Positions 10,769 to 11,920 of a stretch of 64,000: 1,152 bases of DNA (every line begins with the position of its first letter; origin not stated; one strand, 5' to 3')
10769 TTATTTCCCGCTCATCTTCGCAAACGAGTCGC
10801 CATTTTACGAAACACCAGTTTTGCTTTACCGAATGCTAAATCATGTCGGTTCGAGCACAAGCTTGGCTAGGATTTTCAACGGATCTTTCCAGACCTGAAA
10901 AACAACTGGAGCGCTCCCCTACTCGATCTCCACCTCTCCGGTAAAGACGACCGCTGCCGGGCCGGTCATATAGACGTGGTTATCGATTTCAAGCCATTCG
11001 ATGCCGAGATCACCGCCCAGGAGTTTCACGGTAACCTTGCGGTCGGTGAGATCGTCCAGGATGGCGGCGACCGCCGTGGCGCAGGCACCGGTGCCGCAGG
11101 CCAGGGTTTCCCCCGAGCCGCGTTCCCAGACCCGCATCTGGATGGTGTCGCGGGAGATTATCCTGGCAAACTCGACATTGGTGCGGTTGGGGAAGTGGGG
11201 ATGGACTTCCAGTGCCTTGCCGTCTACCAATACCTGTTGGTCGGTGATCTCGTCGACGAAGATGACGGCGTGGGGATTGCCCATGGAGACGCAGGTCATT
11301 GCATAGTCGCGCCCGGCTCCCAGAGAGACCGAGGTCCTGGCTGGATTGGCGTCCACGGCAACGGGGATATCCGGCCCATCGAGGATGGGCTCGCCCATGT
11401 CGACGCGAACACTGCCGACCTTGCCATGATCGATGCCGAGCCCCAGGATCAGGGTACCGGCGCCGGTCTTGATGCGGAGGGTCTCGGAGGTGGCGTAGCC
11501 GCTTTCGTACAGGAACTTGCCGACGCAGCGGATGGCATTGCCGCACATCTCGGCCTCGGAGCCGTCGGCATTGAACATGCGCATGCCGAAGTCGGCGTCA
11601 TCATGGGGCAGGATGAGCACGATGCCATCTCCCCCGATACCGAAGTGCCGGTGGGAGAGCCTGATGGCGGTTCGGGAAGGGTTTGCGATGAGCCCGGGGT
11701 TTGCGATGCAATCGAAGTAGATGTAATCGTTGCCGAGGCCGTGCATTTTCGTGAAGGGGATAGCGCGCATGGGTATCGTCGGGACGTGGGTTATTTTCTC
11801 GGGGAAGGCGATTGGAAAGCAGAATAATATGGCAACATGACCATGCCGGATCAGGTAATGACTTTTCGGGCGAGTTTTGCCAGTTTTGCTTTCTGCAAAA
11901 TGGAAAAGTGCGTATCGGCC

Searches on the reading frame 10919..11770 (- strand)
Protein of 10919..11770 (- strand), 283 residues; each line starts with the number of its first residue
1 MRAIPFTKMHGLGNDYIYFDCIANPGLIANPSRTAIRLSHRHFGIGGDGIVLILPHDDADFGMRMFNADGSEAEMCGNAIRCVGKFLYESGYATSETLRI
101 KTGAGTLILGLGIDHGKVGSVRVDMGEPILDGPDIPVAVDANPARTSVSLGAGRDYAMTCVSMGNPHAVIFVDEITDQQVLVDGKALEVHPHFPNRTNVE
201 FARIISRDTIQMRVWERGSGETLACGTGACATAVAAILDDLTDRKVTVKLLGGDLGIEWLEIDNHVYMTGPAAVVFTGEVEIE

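Call 3: search_protein_families(library=pfam, proteins=[window:10919-11770:-], max_evalue=1)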
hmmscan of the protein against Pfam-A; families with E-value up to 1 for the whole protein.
window:10919-11770:- (283 aa): 7 families
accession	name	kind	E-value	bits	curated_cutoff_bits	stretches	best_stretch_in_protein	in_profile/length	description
PF01678.24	DAP_epimerase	-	3.4e-64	214.8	34.7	2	160-274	2-120/121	Diaminopimelate epimerase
PF02567.21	PhzC-PhzF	-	8.6e-05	22.6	27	1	55-177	47-166/281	Phenazine biosynthesis-like protein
PF05544.16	Pro_racemase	-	0.0002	21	27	1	56-140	64-151/325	Proline racemase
PF08844.15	DUF1815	-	0.08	13.5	25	1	220-266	30-75/101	Domain of unknown function (DUF1815)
PF01958.23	Asp_DH_C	-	0.096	13.4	27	1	176-205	2-31/89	Aspartate dehydrogenase, C-terminal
PF03727.22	Hexokinase_2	-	0.24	11.2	24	1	174-220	184-233/242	Hexokinase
PF21734.3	10_blade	-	0.34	10.6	27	1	166-225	40-99/345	10-bladed beta propeller domain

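Call 79: find_homologous_proteins(query=window:10919-11770:-, max_evalue=1e-60)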
Query window:10919-11770:- (283 aa): 7990 proteins with E <= 1e-60 among 8000 candidates; the best 120 are listed.
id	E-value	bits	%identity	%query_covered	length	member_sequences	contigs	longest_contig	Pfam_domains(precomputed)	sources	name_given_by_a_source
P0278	3.5e-185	632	98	100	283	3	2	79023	PF01678.25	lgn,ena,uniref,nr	uniref:Diaminopimelate epimerase n=1 Tax=Candidatus Kentrum sp. LFY TaxID=2126342 RepID=A0A450UDZ5_9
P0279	1.5e-154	532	82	100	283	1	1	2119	PF02567.22,PF01678.25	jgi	-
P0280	8.7e-152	522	80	100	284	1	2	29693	PF02567.22,PF01678.25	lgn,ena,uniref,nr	uniref:Diaminopimelate epimerase n=1 Tax=Candidatus Kentrum sp. FW TaxID=2126338 RepID=A0A450TVX3_9G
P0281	5.6e-151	520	80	100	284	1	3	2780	PF02567.22,PF01678.25,PF05544.17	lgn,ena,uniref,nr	uniref:Diaminopimelate epimerase n=1 Tax=Candidatus Kentrum sp. FW TaxID=2126338 RepID=A0A450TCZ2_9G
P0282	1.9e-142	492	77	100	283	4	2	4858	PF01678.25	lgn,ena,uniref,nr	uniref:Diaminopimelate epimerase n=1 Tax=Candidatus Kentrum sp. LPFa TaxID=2126335 RepID=A0A450WU67_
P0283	2.6e-142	491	76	100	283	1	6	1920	PF02567.22,PF01678.25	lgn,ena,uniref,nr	uniref:Diaminopimelate epimerase n=1 Tax=Candidatus Kentrum eta TaxID=2126337 RepID=A0A450VJ56_9GAMM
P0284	7.6e-142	490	76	100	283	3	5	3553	PF01678.25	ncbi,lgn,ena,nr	ncbi:MAG: diaminopimelate epimerase [Candidatus Kentron sp. G]|nr:MAG: diaminopimelate epimerase [Ca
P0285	3.5e-138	478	74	100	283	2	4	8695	PF01678.25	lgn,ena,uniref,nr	uniref:Diaminopimelate epimerase n=1 Tax=Candidatus Kentrum sp. SD TaxID=2126332 RepID=A0A450YSU0_9G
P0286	2.2e-135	469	74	100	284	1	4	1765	PF02567.22,PF01678.25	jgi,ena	-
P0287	6.0e-134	464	72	100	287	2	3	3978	PF02567.22,PF01678.25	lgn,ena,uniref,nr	uniref:Diaminopimelate epimerase n=1 Tax=Candidatus Kentrum sp. DK TaxID=2126562 RepID=A0A450S3T0_9G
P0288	1.4e-132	459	74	97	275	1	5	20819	PF01678.25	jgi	jgi:diaminopimelate epimerase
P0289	4.2e-125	435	70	99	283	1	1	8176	PF01678.25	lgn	-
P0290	1.3e-122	427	65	100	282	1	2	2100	PF01678.25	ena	-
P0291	1.0e-119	417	66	100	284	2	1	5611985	PF02567.22,PF01678.25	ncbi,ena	-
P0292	1.7e-119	416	68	99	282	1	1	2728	PF01678.25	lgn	-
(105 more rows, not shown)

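Call 80: find_encoding_contigs(protein=P0285, flank=4000, max_places=2)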
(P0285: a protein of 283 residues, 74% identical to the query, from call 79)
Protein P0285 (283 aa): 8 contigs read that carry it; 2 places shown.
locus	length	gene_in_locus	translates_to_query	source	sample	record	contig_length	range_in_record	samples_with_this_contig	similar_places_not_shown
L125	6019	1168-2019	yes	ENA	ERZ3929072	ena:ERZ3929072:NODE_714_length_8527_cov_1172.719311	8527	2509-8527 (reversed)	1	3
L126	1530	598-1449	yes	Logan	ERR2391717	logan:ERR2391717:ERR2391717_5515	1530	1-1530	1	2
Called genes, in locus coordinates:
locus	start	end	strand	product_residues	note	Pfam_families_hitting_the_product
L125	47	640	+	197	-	PF02371:Transposase_20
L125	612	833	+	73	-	-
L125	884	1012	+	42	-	-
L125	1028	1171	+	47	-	-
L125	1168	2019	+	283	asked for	PF01678:DAP_epimerase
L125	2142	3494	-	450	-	PF02878:PGM_PMM_I, PF02879:PGM_PMM_II, PF02880:PGM_PMM_III, PF00408:PGM_PMM_IV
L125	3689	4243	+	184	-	PF01923:Cob_adeno_trans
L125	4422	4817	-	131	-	PF01597:GCV_H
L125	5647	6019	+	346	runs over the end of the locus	PF00933:Glyco_hydro_3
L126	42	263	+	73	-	-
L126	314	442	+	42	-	-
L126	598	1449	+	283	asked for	PF01678:DAP_epimerase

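Call 81: find_encoding_contigs(protein=P0288, flank=4000, max_places=2)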
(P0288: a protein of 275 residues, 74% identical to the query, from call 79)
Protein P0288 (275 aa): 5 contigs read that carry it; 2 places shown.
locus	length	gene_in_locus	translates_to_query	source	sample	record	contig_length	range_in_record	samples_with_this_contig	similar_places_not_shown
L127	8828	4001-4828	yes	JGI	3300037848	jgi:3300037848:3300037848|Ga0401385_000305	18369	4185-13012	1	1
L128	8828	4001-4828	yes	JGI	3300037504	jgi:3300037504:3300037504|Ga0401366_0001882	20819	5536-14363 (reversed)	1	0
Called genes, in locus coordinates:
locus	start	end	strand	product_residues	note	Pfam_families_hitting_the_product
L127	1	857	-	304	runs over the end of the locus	PF03547:Mem_trans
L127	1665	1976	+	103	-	PF22513:FitA-like_RHH, PF03869:Arc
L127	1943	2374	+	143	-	PF01850:PIN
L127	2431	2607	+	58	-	-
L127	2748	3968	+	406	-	PF00278:Orn_DAP_Arg_deC, PF02784:Orn_Arg_deC_N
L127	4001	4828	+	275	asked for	PF01678:DAP_epimerase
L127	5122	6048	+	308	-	PF12146:Hydrolase_4, PF00561:Abhydrolase_1, PF12697:Abhydrolase_6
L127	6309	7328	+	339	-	PF11383:DUF3187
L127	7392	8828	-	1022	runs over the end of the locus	PF00989:PAS, PF08448:PAS_4, PF08447:PAS_3, PF00989:PAS, PF08448:PAS_4, PF13426:PAS_9, PF02518:HATPase_c, PF00072:Response_reg, +6 more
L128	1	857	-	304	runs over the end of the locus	PF03547:Mem_trans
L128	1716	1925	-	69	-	-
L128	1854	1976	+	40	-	-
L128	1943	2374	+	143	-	PF01850:PIN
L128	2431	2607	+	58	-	-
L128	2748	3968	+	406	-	PF00278:Orn_DAP_Arg_deC, PF02784:Orn_Arg_deC_N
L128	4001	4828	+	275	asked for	PF01678:DAP_epimerase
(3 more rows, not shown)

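Call 82: find_encoding_contigs(protein=P0282, flank=4000, max_places=2)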
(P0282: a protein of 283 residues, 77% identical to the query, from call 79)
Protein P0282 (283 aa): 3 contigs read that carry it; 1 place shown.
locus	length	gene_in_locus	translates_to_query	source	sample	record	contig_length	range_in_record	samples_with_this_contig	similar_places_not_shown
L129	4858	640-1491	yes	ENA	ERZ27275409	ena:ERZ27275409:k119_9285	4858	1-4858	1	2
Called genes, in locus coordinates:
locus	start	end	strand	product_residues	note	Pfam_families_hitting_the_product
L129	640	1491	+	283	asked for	PF01678:DAP_epimerase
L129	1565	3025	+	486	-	PF01225:Mur_ligase, PF08245:Mur_ligase_M, PF02875:Mur_ligase_C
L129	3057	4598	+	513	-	PF00496:SBP_bac_5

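Call 83: find_encoding_contigs(protein=P0284, flank=4000, max_places=2)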
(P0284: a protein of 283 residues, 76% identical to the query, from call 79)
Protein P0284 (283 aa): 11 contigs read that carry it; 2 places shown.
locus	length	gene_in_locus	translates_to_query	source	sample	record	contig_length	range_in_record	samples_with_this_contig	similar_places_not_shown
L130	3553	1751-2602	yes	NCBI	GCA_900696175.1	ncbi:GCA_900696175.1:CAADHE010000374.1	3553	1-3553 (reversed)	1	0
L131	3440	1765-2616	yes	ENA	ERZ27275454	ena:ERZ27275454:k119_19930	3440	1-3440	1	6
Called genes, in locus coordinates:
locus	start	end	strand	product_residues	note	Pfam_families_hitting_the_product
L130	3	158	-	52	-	?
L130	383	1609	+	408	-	PF00278:Orn_DAP_Arg_deC, PF02784:Orn_Arg_deC_N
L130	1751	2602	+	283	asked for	PF01678:DAP_epimerase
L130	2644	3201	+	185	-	PF01288:HPPK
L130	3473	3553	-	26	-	?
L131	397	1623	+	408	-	PF00278:Orn_DAP_Arg_deC, PF02784:Orn_Arg_deC_N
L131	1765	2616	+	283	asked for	PF01678:DAP_epimerase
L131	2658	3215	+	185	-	PF01288:HPPK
